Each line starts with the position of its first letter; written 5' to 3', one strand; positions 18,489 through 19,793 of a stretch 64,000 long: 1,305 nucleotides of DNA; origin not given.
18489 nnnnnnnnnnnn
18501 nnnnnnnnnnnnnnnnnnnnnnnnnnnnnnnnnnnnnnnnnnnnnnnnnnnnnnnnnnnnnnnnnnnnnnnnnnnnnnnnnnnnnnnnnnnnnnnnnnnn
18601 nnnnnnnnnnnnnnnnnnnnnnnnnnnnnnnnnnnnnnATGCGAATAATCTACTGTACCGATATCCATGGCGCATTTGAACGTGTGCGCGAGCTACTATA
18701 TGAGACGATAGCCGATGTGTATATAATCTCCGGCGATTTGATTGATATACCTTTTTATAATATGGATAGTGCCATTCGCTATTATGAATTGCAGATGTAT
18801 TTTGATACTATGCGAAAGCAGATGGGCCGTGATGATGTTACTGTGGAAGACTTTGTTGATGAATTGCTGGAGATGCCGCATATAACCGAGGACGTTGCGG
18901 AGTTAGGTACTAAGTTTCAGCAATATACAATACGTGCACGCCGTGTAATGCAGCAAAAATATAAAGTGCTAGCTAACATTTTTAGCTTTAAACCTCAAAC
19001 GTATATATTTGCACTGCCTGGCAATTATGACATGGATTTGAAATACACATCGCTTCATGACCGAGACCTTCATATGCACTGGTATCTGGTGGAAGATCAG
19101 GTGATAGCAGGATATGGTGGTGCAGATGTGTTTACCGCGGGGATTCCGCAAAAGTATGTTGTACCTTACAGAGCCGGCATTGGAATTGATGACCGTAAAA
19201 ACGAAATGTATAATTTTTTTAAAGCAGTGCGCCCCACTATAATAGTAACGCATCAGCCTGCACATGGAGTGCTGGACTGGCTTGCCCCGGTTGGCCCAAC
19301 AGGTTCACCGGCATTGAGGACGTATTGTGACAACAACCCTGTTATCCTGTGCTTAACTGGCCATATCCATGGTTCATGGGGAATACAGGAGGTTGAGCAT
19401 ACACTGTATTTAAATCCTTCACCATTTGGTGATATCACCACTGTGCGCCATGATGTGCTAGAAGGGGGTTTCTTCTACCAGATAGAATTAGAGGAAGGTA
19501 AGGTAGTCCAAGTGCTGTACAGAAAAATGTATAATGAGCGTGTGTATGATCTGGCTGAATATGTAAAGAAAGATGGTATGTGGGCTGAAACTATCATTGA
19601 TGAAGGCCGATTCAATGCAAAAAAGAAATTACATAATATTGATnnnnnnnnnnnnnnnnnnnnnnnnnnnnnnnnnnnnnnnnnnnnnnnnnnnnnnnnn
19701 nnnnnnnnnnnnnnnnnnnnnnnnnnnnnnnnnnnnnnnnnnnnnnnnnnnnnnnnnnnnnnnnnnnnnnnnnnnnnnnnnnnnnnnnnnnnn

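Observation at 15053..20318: Translationally coupled ligA-lnt-(metallophosphoesterase + nucleotidyltransferase fusion) operon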

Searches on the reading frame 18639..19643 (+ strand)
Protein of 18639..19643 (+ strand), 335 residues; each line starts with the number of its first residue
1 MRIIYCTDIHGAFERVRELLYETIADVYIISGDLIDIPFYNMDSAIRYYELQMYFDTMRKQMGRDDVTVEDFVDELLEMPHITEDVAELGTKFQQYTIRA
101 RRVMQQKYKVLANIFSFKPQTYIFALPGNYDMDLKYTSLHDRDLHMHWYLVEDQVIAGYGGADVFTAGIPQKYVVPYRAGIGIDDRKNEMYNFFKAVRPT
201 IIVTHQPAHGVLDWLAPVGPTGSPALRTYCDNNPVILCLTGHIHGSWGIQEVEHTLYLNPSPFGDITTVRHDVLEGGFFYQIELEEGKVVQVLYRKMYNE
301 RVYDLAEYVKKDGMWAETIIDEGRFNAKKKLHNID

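Call 54: search_solved_structures(query=A6, max_evalue=1, show_alignments=2)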
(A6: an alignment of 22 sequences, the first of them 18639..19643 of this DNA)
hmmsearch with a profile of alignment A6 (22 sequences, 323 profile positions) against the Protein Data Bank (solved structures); distinct sequences matched with E-value up to 1: 23.
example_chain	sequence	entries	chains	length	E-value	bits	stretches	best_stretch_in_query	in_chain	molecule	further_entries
3rl4_A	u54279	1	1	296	1.3e-09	40.8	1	196-261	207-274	Metallophosphoesterase MPPED2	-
3rl3_A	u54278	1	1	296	3.7e-08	36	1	196-261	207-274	Metallophosphoesterase MPPED2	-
3rl5_A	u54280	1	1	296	4.5e-08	35.8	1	196-261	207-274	Metallophosphoesterase MPPED2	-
2ahd_A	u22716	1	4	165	9.6e-07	31.4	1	1-63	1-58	Phosphodiesterase MJ0936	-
2yvt_A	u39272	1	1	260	1.1e-06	31.1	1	191-264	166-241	Hypothetical protein aq_1956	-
1s3l_A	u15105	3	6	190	1.5e-06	30.8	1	1-62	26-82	Hypothetical protein MJ0936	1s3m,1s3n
3qfm_A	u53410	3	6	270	2.8e-05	26.6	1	200-296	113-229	Putative uncharacterized protein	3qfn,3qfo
3rqz_A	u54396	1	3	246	0.00021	23.7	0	1-39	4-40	Metallophosphoesterase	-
3ck2_A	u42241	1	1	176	0.0012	21.2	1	228-285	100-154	Conserved uncharacterized protein (predicted phosphoesterase COG0622)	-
2dxl_A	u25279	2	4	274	0.0029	19.9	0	108-135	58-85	Phosphohydrolase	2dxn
1uf3_A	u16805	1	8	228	0.0037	19.6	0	107-262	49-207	hypothetical protein TT1561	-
2zo9_B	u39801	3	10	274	0.0039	19.6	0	108-135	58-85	Phosphohydrolase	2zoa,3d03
4o24_A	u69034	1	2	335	0.0052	19.1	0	14-43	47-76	Exonuclease, putative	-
2q8u_A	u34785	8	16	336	0.0053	19.1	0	14-43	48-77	Exonuclease, putative | Nuclease SbcCD subunit D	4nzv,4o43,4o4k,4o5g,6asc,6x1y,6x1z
3qg5_C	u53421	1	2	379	0.0079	18.5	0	14-41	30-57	Mre11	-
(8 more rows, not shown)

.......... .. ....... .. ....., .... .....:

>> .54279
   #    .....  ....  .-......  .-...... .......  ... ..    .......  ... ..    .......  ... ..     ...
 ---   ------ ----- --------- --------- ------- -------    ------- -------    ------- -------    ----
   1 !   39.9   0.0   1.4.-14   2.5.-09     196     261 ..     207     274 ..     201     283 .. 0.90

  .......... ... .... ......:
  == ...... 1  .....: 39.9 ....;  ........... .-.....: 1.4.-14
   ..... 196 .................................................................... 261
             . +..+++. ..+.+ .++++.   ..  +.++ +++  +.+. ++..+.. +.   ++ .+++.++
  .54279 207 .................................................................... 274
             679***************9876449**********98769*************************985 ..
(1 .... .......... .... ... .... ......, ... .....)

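Call 61: search_protein_families(library=pfam, alignment_id=A6, max_evalue=0.01)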
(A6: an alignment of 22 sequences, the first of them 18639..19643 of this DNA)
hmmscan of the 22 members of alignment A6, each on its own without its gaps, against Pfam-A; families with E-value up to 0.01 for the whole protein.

A. member 1, window:18639-19643:+ (335 aa): 1 family
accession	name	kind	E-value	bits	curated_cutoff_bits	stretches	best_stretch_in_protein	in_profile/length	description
PF00149.33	Metallophos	-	1.5e-10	42.3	21.5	1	1-245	1-190/191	Calcineurin-like phosphoesterase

B. families by the number of members that match (of 22 scanned): 3 families
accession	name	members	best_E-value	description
PF00149.33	Metallophos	21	1.5e-15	Calcineurin-like phosphoesterase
PF12850.12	Metallophos_2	20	5.2e-14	Calcineurin-like phosphoesterase superfamily domain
PF14582.11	Metallophos_3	18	1.1e-11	Metallophosphoesterase, calcineurin superfamily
